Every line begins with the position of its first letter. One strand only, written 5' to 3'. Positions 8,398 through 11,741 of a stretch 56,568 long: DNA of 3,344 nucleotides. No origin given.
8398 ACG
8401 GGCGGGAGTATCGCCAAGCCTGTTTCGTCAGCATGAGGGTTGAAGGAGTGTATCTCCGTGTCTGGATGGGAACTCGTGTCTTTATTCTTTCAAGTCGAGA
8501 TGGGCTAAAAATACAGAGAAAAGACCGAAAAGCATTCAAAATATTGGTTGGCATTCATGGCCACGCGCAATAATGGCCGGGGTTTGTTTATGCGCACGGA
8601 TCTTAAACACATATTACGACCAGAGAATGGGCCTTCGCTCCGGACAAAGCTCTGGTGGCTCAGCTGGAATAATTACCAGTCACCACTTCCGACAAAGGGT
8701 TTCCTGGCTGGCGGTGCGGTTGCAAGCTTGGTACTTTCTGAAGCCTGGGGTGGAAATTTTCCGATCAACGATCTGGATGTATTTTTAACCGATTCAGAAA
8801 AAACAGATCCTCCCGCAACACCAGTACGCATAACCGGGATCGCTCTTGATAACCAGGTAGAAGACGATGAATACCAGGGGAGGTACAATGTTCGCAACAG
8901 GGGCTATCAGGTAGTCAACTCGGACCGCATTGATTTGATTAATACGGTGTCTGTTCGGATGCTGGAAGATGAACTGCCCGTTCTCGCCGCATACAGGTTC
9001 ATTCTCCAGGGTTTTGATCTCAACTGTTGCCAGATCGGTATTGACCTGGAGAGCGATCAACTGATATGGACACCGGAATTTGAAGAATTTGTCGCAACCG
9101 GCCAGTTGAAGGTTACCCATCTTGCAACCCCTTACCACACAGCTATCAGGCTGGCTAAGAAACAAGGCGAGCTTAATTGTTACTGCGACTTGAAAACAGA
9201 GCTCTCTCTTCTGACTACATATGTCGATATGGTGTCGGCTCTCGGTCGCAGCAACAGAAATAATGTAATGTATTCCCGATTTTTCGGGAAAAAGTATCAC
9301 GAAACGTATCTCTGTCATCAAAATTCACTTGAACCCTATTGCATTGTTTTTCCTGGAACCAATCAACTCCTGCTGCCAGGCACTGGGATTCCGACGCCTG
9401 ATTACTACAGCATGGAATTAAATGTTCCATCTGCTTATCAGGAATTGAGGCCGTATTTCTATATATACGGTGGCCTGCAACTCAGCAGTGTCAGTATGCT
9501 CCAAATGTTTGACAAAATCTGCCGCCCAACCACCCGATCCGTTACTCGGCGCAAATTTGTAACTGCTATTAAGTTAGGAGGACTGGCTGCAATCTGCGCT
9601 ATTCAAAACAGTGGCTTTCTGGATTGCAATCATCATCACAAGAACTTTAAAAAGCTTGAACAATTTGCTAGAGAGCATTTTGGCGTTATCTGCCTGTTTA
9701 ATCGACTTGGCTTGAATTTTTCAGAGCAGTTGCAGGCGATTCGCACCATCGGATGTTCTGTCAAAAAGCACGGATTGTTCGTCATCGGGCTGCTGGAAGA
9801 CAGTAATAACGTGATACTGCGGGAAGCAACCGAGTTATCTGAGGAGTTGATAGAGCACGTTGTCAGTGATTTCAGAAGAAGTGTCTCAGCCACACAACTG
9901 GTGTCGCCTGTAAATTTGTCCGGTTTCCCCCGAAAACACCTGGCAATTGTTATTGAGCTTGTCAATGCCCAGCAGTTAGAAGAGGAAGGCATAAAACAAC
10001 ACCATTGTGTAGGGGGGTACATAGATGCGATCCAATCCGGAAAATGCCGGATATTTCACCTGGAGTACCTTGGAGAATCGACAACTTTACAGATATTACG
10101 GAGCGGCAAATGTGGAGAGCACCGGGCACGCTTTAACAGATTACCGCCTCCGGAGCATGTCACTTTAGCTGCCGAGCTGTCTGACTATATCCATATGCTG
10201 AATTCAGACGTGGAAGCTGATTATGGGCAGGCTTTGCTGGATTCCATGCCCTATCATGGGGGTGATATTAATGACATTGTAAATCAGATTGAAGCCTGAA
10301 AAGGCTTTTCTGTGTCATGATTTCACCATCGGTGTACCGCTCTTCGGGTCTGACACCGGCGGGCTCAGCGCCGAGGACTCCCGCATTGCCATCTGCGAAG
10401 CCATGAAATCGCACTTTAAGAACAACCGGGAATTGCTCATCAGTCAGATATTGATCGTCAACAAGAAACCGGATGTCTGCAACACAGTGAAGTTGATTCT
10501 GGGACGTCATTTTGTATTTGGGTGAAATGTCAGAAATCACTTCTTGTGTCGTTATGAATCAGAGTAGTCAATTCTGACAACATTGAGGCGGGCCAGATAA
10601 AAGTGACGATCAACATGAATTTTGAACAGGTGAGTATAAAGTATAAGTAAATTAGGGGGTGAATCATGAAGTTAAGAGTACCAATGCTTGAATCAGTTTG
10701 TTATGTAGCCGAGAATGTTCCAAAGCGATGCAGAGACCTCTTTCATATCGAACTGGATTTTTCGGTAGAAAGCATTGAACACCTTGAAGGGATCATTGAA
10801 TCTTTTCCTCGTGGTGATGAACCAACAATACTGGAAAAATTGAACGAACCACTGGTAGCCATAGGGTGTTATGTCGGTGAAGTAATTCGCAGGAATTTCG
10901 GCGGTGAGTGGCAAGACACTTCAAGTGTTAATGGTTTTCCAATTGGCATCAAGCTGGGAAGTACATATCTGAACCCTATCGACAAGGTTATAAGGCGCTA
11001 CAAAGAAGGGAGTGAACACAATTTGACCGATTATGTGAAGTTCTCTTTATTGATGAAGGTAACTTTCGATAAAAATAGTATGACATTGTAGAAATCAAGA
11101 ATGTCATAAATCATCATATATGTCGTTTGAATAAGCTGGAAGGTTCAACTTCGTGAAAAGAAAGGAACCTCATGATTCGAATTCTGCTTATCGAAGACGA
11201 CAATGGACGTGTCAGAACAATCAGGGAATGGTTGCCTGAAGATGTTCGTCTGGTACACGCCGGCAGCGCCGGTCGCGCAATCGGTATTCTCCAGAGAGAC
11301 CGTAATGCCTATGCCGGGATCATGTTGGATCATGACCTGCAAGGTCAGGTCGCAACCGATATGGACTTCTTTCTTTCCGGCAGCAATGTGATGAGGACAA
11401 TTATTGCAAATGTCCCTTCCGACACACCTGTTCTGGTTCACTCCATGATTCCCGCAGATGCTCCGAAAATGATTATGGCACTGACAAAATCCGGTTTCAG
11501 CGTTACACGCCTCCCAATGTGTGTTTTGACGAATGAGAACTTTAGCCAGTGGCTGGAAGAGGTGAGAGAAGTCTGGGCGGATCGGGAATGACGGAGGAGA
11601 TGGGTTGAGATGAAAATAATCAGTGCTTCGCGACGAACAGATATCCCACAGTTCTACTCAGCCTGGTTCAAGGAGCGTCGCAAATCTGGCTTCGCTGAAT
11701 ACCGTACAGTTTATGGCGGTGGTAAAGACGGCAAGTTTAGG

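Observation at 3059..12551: Cargo block looks like two diverged copies of a Macro -> ... -> receiver module ending in a DUF1848 Fe-S protein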

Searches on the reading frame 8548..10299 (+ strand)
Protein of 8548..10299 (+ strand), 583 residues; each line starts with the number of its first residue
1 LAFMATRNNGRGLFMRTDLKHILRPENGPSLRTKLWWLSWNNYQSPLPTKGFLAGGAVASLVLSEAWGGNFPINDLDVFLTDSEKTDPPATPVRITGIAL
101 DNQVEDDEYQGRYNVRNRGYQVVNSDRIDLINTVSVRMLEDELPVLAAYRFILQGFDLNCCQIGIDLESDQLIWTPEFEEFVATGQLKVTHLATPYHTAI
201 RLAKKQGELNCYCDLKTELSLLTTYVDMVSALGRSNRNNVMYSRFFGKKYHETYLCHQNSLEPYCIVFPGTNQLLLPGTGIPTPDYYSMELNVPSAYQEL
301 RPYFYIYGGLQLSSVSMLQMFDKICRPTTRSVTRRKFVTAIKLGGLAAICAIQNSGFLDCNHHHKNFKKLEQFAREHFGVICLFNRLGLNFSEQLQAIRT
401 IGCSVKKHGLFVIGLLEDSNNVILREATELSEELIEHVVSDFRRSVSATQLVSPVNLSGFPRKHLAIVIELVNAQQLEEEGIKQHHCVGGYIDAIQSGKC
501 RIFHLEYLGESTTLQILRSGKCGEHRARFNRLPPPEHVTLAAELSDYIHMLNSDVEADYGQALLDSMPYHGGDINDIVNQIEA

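Call 4: search_protein_families(library=pfam, proteins=[window:8548-10299:+], max_evalue=0.01)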
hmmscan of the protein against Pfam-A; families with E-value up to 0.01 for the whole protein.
window:8548-10299:+ (583 aa): 1 family
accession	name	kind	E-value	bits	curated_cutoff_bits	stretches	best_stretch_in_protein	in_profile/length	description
PF14284.11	PcfJ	-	1.3e-07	32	25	1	468-507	68-107/147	PcfJ-like protein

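Call 28: search_protein_families(library=ncbifam, proteins=[window:8548-10299:+], max_evalue=0.01)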
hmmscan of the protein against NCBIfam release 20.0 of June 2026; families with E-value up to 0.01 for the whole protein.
window:8548-10299:+ (583 aa): 0 families

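Call 29: search_protein_families(library=padloc, proteins=[window:8548-10299:+], max_evalue=0.01)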
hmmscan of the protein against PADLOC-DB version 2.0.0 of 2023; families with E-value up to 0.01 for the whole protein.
window:8548-10299:+ (583 aa): 0 families

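Call 81: search_solved_structures(query=window:8548-10296:+, max_evalue=1)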
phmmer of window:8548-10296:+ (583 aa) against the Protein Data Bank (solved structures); distinct sequences matched with E-value up to 1: 2.
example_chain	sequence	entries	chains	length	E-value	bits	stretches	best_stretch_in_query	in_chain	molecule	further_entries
7bvs_B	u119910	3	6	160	0.35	12.5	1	164-253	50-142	DfgB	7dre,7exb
2xig_A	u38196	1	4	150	0.45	12.1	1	398-487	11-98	FERRIC UPTAKE REGULATION PROTEIN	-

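Call 82: search_protein_families(library=phrogs, proteins=[window:8548-10299:+], max_evalue=0.01)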
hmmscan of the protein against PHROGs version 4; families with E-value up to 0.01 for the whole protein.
window:8548-10299:+ (583 aa): 2 families
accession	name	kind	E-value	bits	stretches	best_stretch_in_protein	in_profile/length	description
phrog_8470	-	unknown function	9.7e-06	25.7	1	473-503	471-501/567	-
phrog_3169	-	unknown function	0.00034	20.8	1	473-505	388-420/474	-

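Call 100: search_protein_representatives(protein=window:8548-10296:+)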
Query: 583 residues. Proteins with E-value up to 0.001 (for the whole library): 968; up to 1e-10: 626; up to 1e-30: 59. The best 150 are listed.
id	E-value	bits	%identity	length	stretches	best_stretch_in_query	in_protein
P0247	3.3e-260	880.9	68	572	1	15-583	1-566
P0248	3.0e-139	481.6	65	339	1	241-576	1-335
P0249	1.5e-82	294.4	37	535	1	44-549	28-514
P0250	5.9e-77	275.9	39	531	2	46-270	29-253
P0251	1.9e-66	241.2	33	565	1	46-550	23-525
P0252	3.4e-66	240.4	32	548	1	45-545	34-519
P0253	9.4e-66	238.9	40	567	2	43-263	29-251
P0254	1.6e-64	234.8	35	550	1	43-540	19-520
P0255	3.0e-60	220.8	35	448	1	126-545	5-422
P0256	5.4e-59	216.6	33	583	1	45-518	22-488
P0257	2.2e-58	214.5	35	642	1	45-520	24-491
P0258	1.3e-53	198.8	34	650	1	44-524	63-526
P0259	4.8e-51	190.3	31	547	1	46-549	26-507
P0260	3.8e-50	187.4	34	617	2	46-265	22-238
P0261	5.6e-49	183.5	36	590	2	46-223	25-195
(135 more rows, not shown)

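Call 102: search_solved_structures(query=A9, max_evalue=1)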
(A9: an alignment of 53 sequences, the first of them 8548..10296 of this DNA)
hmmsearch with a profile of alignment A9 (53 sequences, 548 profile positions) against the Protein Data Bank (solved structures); distinct sequences matched with E-value up to 1: 1.
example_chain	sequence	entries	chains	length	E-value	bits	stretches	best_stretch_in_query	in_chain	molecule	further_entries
3hnp_A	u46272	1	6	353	0.13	14.3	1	150-185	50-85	Oxidoreductase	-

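Call 103: search_protein_families(library=pfam, alignment_id=A9, max_evalue=0.001)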
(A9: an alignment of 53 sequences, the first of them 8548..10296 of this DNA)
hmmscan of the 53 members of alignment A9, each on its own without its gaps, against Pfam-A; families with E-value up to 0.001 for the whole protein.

A. member 1, window:8548-10296:+ (583 aa): 1 family
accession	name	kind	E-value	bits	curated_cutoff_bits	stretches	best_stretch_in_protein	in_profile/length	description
PF14284.11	PcfJ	-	1.3e-07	32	25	1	468-507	68-107/147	PcfJ-like protein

B. families by the number of members that match (of 53 scanned): 1 family
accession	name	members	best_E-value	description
PF14284.11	PcfJ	37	3.2e-13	PcfJ-like protein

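Call 111: predict_structure(alignment_id=A9)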
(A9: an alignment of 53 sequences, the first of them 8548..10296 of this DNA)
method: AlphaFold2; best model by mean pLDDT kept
length: 583 residues; sequences in the alignment: 53
mean_pLDDT: 88.3   pTM: 0.84
mean pLDDT of the five models: 88.3, 87.6, 87.2, 87.0, 86.5
residues with pLDDT >= 90: 429; 70-90: 74; 50-70: 55; < 50: 25
segments of 3 or more residues with pLDDT < 50: 1-9, 107-110, 280-282, 568-572
pLDDT, mean of each block of 10 residues (from residue 1): 41 75 97 92 91 98 96 95 71 92 57 82 93 95 94 98 98 98 97 97 98 98 95 74 91 97 93 51 76 95 78 92 96 94 89 94 91 92 95 97 94 91 95 97 86 96 94 93 89 93 97 96 95 97 96 68 55 56 52
secondary structure, 60 per line:
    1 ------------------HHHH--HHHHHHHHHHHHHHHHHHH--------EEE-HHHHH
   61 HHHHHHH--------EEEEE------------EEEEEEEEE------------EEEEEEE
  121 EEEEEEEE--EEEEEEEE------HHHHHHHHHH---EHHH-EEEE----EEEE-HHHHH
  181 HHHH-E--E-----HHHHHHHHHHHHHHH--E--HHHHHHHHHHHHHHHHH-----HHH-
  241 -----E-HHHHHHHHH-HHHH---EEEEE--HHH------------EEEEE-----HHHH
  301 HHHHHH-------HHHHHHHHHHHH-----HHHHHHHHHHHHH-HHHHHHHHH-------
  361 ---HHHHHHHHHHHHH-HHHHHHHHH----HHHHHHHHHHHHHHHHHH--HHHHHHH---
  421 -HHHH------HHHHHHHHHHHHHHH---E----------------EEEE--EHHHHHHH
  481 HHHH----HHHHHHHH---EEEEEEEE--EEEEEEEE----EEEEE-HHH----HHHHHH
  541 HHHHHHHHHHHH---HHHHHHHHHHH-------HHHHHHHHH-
elements in order: H19-22 H25-43 E52-54 H56-67 E76-80 E93-101 E114-128 E131-138 H145-154 E163-166 E171-174 H176-184 H195-209 H215-231 H248-256 H258-261 E265-269 E287-291 H297-306 H314-325 H331-343 H345-353 H364-376 H378-386 H391-408 H411-417 H422-425 H432-446 E467-470 H474-484 H489-496 E500-507 E510-517 E522-526 H535-552 H556-566 H574-582

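Call 113: fold_search(model_id=the predicted structure, library=pdb)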
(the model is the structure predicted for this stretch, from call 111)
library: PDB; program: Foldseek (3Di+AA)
matches with E <= 10: 113; with E <= 0.001: 19
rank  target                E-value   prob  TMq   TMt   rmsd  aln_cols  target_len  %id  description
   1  3wfs_C                4.4e-05  1.00  0.20  0.26  22.4       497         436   11  tRNA processing enzyme complex 3 (released 2014-01-01)
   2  3wfr_H                4.9e-05  0.99  0.20  0.24  23.5       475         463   13  tRNA processing enzyme complex 2 (released 2014-01-01)
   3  3wfq_G                5.4e-05  0.99  0.20  0.25  22.2       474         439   10  tRNA processing enzyme complex 1 (released 2014-01-01)
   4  3wfo_B                7.5e-05  0.99  0.22  0.28  22.3       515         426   12  tRNA processing enzyme (apo form 1) (released 2014-01-01)
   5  3wfq_H                7.9e-05  0.99  0.20  0.26  23.3       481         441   11  tRNA processing enzyme complex 1 (released 2014-01-01)
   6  3wfr_E                8.8e-05  0.99  0.20  0.26  22.4       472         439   11  tRNA processing enzyme complex 2 (released 2014-01-01)
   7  3wfo_C                9.7e-05  0.99  0.21  0.28  22.4       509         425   12  tRNA processing enzyme (apo form 1) (released 2014-01-01)
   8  3wfr_G                9.7e-05  0.99  0.20  0.25  23.9       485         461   13  tRNA processing enzyme complex 2 (released 2014-01-01)
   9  3h3a_B                1.1e-04  1.00  0.22  0.29  22.7       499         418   11  The complex structure of CCA-adding enzyme with CTP (released 2009-10-13)
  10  3wfo_A                1.3e-04  0.99  0.21  0.27  22.3       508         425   11  tRNA processing enzyme (apo form 1) (released 2014-01-01)
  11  3wfs_D                1.6e-04  0.99  0.20  0.26  23.7       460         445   14  tRNA processing enzyme complex 3 (released 2014-01-01)
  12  3wfq_E                1.8e-04  0.98  0.20  0.26  23.1       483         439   13  tRNA processing enzyme complex 1 (released 2014-01-01)
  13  3wfr_F                2.1e-04  0.99  0.20  0.26  23.0       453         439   13  tRNA processing enzyme complex 2 (released 2014-01-01)
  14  3wfp_A                2.7e-04  0.98  0.20  0.25  23.2       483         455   13  tRNA processing enzyme (apo form 2) (released 2014-01-01)
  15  5hc9_B                3.0e-04  0.99  0.21  0.28  21.9       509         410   11  Thermotoga maritima CCA-adding enzyme complexed with tRNA_CCA (released 2016-04-27)
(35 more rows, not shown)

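Call 116: fold_search(model_id=the predicted structure, library=viral)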
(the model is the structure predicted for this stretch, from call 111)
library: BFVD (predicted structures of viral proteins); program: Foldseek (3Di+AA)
matches with E <= 10: 392; with E <= 0.001: 42
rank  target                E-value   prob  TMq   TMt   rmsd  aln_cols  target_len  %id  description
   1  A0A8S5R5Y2            4.6e-07  1.00  0.19  0.19  19.1       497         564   12  PcfJ like protein [Myoviridae sp. ctxbQ4]
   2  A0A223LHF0            1.6e-06  1.00  0.21  0.29  16.9       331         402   15  Uncharacterized protein [Pseudoalteromonas phage J2-1]
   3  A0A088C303            1.7e-06  1.00  0.17  0.24  15.0       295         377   14  (no name in the UniProt tables at hand)
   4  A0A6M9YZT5            1.8e-06  1.00  0.18  0.17  14.7       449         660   14  (no name in the UniProt tables at hand)
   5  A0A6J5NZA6            2.8e-06  1.00  0.20  0.17  16.5       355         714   11  PcfJ-like protein [uncultured Caudovirales phage]
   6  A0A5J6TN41            3.3e-06  1.00  0.19  0.24  12.2       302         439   12  (no name in the UniProt tables at hand)
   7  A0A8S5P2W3            4.8e-06  1.00  0.16  0.19  17.9       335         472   12  PcfJ like protein [Siphoviridae sp. ctQtc11]
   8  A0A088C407            5.3e-06  1.00  0.19  0.44  10.0       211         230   14  (no name in the UniProt tables at hand)
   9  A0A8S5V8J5            5.3e-06  1.00  0.17  0.19  12.6       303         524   14  PcfJ like protein [Myoviridae sp. ctDzM5]
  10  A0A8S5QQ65            8.2e-06  1.00  0.19  0.19  12.2       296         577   16  PcfJ like protein [Caudovirales sp. ctkvU4]
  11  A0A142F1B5            8.2e-06  1.00  0.17  0.21  14.0       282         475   11  PcfJ-like protein [Bacillus phage Shbh1]
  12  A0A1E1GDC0            9.1e-06  1.00  0.19  0.37  12.5       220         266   14  (no name in the UniProt tables at hand)
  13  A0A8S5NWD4            1.8e-05  1.00  0.21  0.28  18.9       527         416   11  PcfJ like protein [Siphoviridae sp. ctTnV63]
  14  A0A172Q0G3            2.1e-05  1.00  0.18  0.19  14.3       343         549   17  PcfJ-like protein [Acinetobacter phage vB_AbaM_ME3]
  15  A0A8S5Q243            2.5e-05  1.00  0.17  0.28  16.7       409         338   14  PcfJ like protein [Siphoviridae sp. ctOrJ23]
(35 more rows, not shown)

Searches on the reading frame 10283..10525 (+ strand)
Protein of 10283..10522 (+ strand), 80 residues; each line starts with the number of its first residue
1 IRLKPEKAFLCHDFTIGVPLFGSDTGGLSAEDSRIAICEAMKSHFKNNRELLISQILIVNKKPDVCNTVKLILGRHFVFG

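Call 5: search_protein_families(library=pfam, proteins=[window:10289-10525:+], max_evalue=0.01)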
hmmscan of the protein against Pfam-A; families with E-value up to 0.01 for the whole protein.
window:10289-10525:+ (78 aa): 0 families

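Call 66: search_solved_structures(query=window:10289-10522:+, max_evalue=10, show_alignments=2)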
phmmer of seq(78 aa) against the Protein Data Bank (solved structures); distinct sequences matched with E-value up to 10: 6.
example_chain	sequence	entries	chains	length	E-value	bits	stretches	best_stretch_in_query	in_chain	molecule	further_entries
4c2w_A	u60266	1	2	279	1.4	12.4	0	7-23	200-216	AURORA KINASE B-A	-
2bfx_A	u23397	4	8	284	1.4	12.3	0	7-23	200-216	AURORA KINASE B-A | SERINE/THREONINE-PROTEIN KINASE 12-A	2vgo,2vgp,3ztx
2vrx_A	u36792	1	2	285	1.4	12.3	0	7-23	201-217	SERINE/THREONINE-PROTEIN KINASE 12-A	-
4c2v_A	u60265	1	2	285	1.4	12.3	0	7-23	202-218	AURORA KINASE B-A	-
4b8m_A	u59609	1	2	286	1.5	12.3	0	7-23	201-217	AURORA KINASE B-A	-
4b8l_A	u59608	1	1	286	1.5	12.3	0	7-23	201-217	AURORA KINASE B-A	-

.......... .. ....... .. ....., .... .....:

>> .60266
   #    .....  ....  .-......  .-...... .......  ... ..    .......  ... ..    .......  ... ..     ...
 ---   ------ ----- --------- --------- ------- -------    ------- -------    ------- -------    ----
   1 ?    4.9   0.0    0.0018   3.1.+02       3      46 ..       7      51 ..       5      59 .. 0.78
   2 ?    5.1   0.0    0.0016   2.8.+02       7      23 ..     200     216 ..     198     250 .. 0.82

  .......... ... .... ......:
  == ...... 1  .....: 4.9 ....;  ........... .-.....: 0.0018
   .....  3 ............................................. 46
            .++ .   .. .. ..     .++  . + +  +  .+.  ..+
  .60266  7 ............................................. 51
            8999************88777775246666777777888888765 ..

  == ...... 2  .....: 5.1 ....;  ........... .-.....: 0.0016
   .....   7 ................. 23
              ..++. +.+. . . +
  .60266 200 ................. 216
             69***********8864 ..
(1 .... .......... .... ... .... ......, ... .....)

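Call 68: search_protein_families(library=pfam, proteins=[window:10289-10522:+], max_evalue=10)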
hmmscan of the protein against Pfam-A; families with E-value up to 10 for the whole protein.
seq(78 aa): 0 families

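Call 70: find_homologous_proteins(query=window:10283-10522:+, max_evalue=0.01)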
Query seq(80 aa) (80 aa): 6 proteins with E <= 0.01 among 6 candidates.
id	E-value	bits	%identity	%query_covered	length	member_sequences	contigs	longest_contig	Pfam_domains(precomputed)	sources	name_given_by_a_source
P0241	6.2e-29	117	82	84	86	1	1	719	-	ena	-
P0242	1.2e-27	113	82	83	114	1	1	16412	-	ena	-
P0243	3.0e-27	112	79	85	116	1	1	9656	-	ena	-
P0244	2.8e-25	105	78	84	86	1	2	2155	-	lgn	-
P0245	2.9e-23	99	73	84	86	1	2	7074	-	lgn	-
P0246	1.0e-7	49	75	45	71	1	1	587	-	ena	-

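Call 72: find_encoding_contigs(protein=P0242, flank=10000, max_places=2)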
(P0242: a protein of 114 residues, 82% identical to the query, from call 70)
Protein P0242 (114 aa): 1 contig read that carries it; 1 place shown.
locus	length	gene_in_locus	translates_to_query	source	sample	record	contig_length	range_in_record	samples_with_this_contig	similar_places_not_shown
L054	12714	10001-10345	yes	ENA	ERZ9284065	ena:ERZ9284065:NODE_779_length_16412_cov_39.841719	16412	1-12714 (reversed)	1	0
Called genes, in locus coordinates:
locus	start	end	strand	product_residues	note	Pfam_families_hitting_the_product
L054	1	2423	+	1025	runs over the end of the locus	PF01582:TIR (weak), PF13676:TIR_2, PF07719:TPR_2 (faint), PF13181:TPR_8 (faint), PF00931:NB-ARC, PF13424:TPR_12, PF17874:TPR_MalT, PF13424:TPR_12, +8 more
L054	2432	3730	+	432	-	PF00723:Glyco_hydro_15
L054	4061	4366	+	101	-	-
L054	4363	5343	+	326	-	-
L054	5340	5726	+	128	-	PF02026:RyR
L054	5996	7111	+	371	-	-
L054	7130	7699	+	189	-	PF01661:Macro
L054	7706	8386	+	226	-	-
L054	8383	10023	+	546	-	-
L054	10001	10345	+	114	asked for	-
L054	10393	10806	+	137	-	-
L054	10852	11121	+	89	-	-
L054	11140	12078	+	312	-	PF08902:DUF1848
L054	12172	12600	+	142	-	-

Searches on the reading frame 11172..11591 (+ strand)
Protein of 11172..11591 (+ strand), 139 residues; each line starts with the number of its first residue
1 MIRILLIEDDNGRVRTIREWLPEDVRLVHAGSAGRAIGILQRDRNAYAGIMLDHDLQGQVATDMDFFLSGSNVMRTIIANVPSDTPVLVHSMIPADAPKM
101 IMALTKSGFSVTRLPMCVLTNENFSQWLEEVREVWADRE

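Call 5: search_protein_families(library=pfam, proteins=[window:11172-11591:+], max_evalue=0.01)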
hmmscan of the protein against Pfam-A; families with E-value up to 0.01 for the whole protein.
window:11172-11591:+ (139 aa): 1 family
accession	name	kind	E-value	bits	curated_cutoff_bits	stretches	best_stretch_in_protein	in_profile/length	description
PF20274.4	cREC_REC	-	7.3e-06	27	27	1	6-105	3-87/88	Cyclic-phosphate processing Receiver domain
